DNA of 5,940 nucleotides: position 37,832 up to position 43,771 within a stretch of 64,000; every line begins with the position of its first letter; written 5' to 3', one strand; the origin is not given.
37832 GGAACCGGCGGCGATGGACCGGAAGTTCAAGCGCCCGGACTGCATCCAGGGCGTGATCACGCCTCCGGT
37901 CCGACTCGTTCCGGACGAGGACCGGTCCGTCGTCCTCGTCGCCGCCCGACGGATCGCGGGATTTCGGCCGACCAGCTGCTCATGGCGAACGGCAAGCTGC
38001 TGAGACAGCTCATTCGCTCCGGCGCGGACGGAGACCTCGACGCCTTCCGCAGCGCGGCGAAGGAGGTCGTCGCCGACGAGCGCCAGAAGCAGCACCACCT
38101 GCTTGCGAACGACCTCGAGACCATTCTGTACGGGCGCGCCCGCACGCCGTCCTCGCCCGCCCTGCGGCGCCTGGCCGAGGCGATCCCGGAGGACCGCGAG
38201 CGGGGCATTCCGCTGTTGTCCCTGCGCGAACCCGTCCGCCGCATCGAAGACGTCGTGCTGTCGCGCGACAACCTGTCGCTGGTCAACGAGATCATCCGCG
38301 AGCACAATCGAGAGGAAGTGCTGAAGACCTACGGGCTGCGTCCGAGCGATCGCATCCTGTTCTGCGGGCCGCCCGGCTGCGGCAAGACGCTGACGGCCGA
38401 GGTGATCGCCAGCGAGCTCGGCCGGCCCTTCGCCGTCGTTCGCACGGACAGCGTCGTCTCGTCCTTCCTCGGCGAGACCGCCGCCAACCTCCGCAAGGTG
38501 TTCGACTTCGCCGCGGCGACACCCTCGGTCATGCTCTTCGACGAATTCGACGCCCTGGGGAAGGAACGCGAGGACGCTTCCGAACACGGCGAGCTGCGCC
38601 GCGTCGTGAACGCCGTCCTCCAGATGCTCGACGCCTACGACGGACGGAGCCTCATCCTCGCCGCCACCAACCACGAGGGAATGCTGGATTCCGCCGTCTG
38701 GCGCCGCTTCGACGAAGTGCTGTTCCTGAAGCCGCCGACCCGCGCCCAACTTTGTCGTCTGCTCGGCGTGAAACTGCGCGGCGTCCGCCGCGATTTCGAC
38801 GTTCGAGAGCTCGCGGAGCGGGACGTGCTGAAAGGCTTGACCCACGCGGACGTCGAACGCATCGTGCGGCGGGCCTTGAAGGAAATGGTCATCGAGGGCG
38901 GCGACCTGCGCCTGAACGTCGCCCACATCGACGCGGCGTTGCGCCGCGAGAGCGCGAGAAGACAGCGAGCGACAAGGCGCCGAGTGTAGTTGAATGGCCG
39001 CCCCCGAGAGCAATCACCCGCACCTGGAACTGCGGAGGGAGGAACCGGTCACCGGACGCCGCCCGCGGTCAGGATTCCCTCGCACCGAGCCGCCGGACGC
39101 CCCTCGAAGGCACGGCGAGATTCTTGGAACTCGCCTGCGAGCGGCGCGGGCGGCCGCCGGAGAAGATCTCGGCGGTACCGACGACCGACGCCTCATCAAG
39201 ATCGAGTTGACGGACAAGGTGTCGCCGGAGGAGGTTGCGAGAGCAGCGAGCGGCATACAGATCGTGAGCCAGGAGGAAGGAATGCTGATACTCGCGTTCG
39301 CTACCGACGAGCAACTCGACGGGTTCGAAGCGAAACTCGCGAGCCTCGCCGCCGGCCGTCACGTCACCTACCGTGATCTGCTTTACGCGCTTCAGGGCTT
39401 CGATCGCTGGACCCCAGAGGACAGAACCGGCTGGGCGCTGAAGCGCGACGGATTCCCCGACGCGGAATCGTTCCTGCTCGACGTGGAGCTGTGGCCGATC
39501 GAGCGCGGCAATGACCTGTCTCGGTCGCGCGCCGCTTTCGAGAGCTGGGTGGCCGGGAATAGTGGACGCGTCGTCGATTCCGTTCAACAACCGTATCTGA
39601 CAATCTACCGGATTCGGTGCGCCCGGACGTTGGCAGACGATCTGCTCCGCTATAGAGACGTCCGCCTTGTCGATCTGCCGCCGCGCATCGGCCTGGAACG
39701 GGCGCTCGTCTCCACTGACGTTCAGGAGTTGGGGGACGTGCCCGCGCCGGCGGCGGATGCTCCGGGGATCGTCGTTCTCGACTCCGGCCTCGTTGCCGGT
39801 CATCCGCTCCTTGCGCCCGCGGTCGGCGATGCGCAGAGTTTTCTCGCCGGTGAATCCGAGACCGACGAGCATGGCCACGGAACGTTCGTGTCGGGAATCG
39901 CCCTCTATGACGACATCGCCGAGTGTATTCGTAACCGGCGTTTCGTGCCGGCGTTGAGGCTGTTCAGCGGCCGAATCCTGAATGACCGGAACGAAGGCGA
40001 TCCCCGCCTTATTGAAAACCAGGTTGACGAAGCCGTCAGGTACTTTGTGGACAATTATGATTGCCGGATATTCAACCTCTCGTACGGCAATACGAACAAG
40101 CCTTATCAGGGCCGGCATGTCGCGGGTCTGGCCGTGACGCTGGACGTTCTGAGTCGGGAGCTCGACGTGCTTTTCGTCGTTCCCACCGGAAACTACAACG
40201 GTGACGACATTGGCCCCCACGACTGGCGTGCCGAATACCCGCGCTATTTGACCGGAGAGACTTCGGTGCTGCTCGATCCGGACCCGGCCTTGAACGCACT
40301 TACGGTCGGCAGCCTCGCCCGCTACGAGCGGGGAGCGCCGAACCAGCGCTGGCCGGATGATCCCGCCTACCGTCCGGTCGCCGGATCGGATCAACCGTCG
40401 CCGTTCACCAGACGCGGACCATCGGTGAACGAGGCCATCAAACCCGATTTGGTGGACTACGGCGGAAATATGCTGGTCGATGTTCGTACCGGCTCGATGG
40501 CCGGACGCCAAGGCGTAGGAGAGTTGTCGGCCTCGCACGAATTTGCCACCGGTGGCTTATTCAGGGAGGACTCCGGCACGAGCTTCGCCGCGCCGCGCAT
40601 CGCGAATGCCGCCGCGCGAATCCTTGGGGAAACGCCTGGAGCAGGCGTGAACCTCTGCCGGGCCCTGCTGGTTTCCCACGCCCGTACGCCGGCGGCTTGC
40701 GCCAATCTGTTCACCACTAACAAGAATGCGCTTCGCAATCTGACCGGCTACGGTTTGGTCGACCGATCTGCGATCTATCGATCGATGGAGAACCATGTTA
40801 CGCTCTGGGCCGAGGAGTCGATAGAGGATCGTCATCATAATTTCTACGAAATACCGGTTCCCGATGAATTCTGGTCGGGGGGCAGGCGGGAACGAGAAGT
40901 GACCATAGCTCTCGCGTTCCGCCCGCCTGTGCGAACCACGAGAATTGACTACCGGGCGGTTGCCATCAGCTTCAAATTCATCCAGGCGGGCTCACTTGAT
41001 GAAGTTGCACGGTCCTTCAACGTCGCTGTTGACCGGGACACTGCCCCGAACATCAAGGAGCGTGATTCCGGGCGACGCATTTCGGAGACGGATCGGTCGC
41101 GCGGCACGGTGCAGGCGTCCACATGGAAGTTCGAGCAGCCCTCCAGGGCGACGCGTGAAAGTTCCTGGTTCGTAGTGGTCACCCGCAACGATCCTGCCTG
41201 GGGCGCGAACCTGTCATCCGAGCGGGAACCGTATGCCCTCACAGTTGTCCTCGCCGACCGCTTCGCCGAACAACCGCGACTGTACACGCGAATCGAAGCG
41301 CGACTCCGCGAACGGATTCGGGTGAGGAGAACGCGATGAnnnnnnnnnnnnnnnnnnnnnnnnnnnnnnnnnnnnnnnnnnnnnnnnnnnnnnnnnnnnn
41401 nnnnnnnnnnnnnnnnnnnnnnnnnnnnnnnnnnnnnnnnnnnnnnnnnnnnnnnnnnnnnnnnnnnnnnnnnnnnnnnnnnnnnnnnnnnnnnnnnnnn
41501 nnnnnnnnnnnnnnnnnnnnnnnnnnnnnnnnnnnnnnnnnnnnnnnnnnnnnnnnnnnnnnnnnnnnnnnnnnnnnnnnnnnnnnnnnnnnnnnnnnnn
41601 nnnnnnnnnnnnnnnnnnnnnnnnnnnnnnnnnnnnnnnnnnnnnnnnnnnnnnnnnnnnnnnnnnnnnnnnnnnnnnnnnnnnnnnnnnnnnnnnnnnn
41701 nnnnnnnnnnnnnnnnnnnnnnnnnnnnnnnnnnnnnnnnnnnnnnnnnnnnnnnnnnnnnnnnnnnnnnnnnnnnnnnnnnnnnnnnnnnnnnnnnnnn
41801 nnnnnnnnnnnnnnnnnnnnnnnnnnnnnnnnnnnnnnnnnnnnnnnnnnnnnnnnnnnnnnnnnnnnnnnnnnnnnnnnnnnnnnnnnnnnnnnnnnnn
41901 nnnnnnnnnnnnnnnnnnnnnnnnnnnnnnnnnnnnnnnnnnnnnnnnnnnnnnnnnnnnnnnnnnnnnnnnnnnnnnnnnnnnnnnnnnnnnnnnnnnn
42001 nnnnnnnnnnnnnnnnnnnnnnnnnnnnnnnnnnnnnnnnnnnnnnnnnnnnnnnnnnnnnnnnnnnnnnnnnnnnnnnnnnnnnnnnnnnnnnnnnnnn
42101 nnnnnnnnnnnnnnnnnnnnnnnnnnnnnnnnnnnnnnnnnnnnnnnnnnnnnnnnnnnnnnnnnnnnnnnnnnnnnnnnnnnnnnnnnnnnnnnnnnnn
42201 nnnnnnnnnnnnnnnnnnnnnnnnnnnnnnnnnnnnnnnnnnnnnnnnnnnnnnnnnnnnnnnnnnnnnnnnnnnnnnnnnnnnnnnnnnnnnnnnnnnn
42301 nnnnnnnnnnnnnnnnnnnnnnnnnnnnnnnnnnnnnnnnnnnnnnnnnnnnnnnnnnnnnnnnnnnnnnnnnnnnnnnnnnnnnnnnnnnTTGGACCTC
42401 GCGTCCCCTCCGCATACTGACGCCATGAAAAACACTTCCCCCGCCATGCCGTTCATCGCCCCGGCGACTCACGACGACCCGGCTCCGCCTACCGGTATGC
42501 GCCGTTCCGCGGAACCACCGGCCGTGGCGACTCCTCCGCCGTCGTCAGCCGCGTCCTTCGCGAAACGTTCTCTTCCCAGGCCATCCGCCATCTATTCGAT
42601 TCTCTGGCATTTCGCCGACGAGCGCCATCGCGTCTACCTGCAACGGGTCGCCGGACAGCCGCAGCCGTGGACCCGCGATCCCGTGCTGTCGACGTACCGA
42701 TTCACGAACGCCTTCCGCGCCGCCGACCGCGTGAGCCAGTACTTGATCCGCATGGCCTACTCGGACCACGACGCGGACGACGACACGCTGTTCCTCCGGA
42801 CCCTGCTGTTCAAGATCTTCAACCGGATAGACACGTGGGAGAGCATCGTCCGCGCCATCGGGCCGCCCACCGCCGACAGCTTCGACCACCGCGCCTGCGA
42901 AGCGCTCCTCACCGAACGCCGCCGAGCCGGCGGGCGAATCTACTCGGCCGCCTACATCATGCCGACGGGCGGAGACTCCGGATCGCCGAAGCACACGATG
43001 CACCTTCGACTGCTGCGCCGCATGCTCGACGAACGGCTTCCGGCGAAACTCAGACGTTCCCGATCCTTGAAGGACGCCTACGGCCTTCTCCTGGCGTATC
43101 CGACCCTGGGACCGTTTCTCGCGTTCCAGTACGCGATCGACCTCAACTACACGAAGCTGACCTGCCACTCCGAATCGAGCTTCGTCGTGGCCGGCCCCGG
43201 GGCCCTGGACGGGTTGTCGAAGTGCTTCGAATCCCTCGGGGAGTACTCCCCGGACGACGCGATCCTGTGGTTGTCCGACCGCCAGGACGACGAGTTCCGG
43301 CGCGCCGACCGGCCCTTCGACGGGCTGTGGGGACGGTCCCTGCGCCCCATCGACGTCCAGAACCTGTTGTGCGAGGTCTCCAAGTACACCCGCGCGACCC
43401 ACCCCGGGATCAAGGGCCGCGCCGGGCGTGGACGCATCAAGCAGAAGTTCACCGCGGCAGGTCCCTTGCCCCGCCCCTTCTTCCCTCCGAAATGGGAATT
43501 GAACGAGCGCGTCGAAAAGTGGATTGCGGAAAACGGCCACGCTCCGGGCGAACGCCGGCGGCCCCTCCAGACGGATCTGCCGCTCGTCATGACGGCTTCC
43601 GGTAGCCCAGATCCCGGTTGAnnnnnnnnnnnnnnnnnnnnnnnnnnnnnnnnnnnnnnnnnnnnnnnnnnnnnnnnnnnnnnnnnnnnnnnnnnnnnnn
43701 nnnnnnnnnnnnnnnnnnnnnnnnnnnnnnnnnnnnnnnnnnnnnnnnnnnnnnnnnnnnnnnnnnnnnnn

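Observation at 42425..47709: Thymidine-hypermodification-type enzyme set on a bacterial chromosome, converging from two operons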

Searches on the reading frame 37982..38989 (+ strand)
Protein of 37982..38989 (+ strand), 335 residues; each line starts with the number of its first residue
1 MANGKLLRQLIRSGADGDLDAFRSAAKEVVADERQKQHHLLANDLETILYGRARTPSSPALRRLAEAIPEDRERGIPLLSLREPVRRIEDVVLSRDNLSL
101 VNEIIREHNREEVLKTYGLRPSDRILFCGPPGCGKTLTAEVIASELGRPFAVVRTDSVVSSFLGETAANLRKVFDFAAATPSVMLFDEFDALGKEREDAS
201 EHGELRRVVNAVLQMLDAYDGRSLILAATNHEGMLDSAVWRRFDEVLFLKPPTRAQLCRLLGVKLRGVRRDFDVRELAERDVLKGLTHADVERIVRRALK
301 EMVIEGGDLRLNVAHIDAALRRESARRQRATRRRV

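Call 43: search_protein_families(library=pfam, proteins=[window:37982-38989:+], max_evalue=0.01)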
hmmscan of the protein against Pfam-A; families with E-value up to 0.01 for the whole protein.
window:37982-38989:+ (335 aa): 9 families
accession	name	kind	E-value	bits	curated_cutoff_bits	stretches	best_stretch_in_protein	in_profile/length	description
PF00004.35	AAA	-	1.4e-30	106.8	21.2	1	125-249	1-129/131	ATPase family associated with various cellular activities (AAA)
PF13671.12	AAA_33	-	1.2e-06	29.3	27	1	125-302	2-136/143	AAA domain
PF05496.18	RuvB_N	-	1.7e-05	25.1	27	1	121-154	32-65/159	Holliday junction DNA helicase RuvB P-loop domain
PF00910.28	RNA_helicase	-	0.0007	20.5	21.5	1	125-195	1-64/105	RNA helicase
PF20720.3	nSTAND3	-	0.001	19.2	27.2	1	125-227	20-109/155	Novel STAND NTPase 3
PF03215.21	Rad17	-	0.0019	18.6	23.8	1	113-149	34-72/186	Rad17 P-loop domain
PF13401.12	AAA_22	-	0.002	18.9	27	0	125-157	8-38/130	AAA domain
PF07728.20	AAA_5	-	0.003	18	22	0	125-154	2-32/139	AAA domain (dynein-related subfamily)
PF13238.12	AAA_18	-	0.0093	16.9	29.4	0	125-157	1-25/128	AAA domain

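Call 51: search_protein_families(library=padloc, proteins=[window:37982-38989:+], max_evalue=0.00001)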
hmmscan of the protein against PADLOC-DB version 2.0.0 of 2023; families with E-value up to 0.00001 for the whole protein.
window:37982-38989:+ (335 aa): 6 families
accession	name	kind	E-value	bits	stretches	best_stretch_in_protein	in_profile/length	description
PDLC02196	IetA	-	6.6e-92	306.8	1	3-308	3-307/374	-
PDLC04232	IetA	-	1.9e-84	281.9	1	1-328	1-321/330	-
PDLC02195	IetA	-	5.4e-69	231.4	1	67-325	80-339/395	-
PDLC04231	IetA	-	1.5e-59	200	1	1-260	1-255/262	-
PDLC00914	TRIP13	-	1.4e-16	58.9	1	105-270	54-236/302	TRIP13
PDLC00915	TRIP13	-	8.8e-15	52.9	1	100-318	46-277/302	TRIP13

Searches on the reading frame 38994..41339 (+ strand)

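Call 43: search_protein_families(library=pfam, proteins=[window:38994-41339:+], max_evalue=0.01)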
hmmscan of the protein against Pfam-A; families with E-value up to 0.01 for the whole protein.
window:38994-41339:+ (781 aa): 1 family
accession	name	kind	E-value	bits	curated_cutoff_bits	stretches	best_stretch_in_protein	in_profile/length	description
PF00082.27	Peptidase_S8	-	1.1e-33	117.3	21.8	1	259-587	6-288/288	Subtilase family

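Call 51: search_protein_families(library=padloc, proteins=[window:38994-41339:+], max_evalue=0.00001)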
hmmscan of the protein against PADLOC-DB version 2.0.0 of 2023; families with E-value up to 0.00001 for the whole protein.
window:38994-41339:+ (781 aa): 9 families
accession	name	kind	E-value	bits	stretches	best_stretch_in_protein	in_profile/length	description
PDLC02198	IetS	-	4.8e-259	859.6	1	7-779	3-787/795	-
PDLC04233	IetS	-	2.2e-47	159.7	1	127-779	157-852/855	-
PDLC02197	IetS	-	1e-45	154.3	1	93-648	96-616/749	-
PDLC02201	IetS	-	2.3e-34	116.7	1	195-658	192-618/781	-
PDLC02199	IetS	-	2.4e-29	100.1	1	221-647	279-684/826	-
PDLC02200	IetS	-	1.3e-25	87.7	1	242-650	255-634/780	-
PDLC02202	IetS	-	4.8e-19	66.1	1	251-646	292-643/780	-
PDLC04234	IetS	-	2.2e-10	37.4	0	124-402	155-462/656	-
PDLC03014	subtilase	-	7.9e-09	33.5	1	250-562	165-374/391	-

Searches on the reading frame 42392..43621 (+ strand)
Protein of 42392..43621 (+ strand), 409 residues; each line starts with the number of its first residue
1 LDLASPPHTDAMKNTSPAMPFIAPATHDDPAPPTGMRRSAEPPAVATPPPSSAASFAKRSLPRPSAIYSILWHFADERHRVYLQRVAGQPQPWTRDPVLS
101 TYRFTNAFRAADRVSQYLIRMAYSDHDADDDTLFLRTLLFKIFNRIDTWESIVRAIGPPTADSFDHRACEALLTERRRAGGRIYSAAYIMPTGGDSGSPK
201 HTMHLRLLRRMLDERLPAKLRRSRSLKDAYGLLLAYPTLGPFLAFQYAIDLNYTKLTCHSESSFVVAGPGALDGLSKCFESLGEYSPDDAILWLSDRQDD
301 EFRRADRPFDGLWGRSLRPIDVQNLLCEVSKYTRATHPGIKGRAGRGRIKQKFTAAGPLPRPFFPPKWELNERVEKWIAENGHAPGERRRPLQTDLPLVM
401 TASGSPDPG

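Call 3: search_protein_families(library=pfam, proteins=[window:42392-43621:+], max_evalue=0.01)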
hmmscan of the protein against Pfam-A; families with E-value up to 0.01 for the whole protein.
window:42392-43621:+ (409 aa): 1 family
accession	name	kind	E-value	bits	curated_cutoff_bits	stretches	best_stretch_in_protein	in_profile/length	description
PF18723.6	HMUDK_hel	-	5.8e-94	315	25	1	66-342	2-281/281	5-hmdU DNA kinase, helical domain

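Call 4: search_protein_families(library=padloc, proteins=[window:42392-43621:+], max_evalue=0.01)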
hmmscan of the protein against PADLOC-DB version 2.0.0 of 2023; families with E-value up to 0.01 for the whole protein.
window:42392-43621:+ (409 aa): 0 families

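Call 5: search_protein_families(library=ncbifam, proteins=[window:42392-43621:+], max_evalue=0.01)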
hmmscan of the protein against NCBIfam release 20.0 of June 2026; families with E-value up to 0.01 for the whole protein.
window:42392-43621:+ (409 aa): 0 families

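Call 6: search_protein_families(library=phrogs, proteins=[window:42392-43621:+], max_evalue=0.01)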
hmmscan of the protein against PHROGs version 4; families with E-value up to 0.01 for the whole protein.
window:42392-43621:+ (409 aa): 1 family
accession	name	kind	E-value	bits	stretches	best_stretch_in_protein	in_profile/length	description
phrog_2396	-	unknown function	3.4e-58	198.8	1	70-354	9-318/331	-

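Call 63: search_solved_structures(query=window:42392-43621:+, max_evalue=10, show_alignments=1)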
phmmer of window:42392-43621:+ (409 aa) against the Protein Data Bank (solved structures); distinct sequences matched with E-value up to 10: 2.
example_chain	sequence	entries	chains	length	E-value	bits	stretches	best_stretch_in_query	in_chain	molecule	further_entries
8pjv_A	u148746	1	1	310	0.0063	19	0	173-215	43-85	SAKe6DR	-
8pjt_A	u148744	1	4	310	0.0075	18.8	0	173-215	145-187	SAKe6DEref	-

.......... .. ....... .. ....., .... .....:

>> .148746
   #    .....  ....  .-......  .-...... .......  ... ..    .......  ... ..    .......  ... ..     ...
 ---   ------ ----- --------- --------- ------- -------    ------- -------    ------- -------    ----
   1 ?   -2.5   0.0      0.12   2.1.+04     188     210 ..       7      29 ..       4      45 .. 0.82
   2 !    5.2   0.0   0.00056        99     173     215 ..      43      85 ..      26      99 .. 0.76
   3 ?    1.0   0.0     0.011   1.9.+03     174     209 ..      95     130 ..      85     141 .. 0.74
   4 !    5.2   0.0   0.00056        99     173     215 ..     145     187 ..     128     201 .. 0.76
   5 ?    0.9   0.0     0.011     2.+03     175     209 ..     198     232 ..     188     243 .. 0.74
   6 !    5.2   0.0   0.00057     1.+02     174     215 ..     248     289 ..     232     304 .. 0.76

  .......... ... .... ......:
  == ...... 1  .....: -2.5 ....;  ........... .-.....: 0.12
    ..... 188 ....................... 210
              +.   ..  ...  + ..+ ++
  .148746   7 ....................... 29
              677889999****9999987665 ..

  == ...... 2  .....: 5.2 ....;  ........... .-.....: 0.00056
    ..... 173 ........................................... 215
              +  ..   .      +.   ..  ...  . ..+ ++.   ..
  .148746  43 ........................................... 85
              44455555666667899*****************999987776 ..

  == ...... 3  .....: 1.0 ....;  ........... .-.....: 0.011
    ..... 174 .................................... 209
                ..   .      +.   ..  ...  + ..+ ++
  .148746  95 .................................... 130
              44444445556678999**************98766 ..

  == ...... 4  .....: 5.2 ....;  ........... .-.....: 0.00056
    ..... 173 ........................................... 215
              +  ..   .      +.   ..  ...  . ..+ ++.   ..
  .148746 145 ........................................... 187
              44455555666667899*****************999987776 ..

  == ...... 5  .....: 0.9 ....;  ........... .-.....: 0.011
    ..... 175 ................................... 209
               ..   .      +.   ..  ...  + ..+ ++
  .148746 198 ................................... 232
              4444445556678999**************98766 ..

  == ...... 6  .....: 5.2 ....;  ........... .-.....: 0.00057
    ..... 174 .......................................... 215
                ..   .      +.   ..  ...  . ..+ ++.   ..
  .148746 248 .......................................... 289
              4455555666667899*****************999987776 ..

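Call 75: search_dna_similar(query=window:42425-43621:+, collection=phages, mode=protein, max_rows=15, max_evalue=0.00001)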
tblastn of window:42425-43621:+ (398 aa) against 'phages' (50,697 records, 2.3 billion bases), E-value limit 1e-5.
Records with a match: 489; places in all: 489; records where one place covers at least 80% of the query: 0.
Best place of each record, by identity: <60% 489.
By first word of the organism name: Salmonella 164; Vibrio 62; Pseudomonas 61; Klebsiella 45; Microbacterium 42; Escherichia 29; Dickeya 21; Serratia 10; Nodularia 9; Bordetella 9; and 15 more.
By host as written in the record: - 102; Salmonella enterica 26; Pseudomonas aeruginosa PAO1 23; Salmonella enterica subsp. enterica serovar Enteritidis PT1 21; Pseudomonas aeruginosa 20; Microbacterium foliorum NRRL B-24224 19; Klebsiella pneumoniae 19; Microbacterium foliorum NRRL B-24224 SEA 17; and 111 more.
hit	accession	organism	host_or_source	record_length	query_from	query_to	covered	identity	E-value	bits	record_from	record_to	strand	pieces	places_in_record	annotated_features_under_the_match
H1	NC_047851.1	Brevibacterium phage LuckyBarnes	Brevibacterium iodinum ATCC 15728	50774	58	357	75%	38.4%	6e-33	137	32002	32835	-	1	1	hypothetical protein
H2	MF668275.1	Brevibacterium phage LuckyBarnes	Brevibacterium iodinum ATCC 15728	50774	58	357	75%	38.4%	6e-33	137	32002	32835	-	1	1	hypothetical protein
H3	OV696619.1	Glutamicibacter phage Montesquieu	French washed-rind cheese surface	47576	63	348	72%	28.8%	2e-20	100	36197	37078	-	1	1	Alpha-glutamyl/putrescinyl thymine pyrophosphorylase clade 1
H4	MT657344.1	Microbacterium phage Kauala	Microbacterium foliorum NRRL B-24224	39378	53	323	68%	29.3%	2e-16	87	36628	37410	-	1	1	52: hypothetical protein | 53: hypothetical protein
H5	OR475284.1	Microbacterium phage SirVictor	Microbacterium foliorum NRRL B-24224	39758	62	323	66%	30.2%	3e-16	87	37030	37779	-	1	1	55: hypothetical protein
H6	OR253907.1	Microbacterium phage Guetzie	Microbacterium foliorum NRRL B-24224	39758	62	323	66%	30.2%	3e-16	87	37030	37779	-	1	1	55: hypothetical protein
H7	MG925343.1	Microbacterium phage Golden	Microbacterium foliorum NRRL B-24224 SEA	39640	63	323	66%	30.3%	3e-16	87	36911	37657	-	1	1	54: hypothetical protein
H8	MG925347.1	Microbacterium phage Lucky3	Microbacterium foliorum NRRL B-24224 SEA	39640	63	323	66%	30.3%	3e-16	87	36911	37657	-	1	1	54: hypothetical protein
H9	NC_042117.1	Microbacterium phage Golden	Microbacterium foliorum NRRL B-24224 SEA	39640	63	323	66%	30.3%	3e-16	87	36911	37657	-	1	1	54: hypothetical protein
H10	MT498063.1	Microbacterium phage Mercedes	Microbacterium liquefaciens LMG 16120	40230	60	326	67%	29.5%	2e-12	75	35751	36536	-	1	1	48: hypothetical protein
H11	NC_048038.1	Microbacterium phage Neferthena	Microbacterium foliorum NRRL B-24244 SEA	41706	62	323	66%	30.0%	5e-15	83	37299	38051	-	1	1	55: hypothetical protein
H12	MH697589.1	Microbacterium phage Neferthena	Microbacterium foliorum NRRL B-24244 SEA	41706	62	323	66%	30.0%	5e-15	83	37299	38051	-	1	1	55: hypothetical protein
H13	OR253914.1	Microbacterium phage Morrigan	Microbacterium foliorum NRRL B-24224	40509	63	326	66%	29.5%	2e-15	84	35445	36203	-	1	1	53: aGPT-Pplase1 domain-containing protein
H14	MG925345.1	Microbacterium phage Koji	Microbacterium foliorum NRRL B-24224 SEA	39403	60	323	66%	29.5%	2e-14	81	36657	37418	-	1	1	52: hypothetical protein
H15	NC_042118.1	Microbacterium phage Koji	Microbacterium foliorum NRRL B-24224 SEA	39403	60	323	66%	29.5%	2e-14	81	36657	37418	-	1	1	52: hypothetical protein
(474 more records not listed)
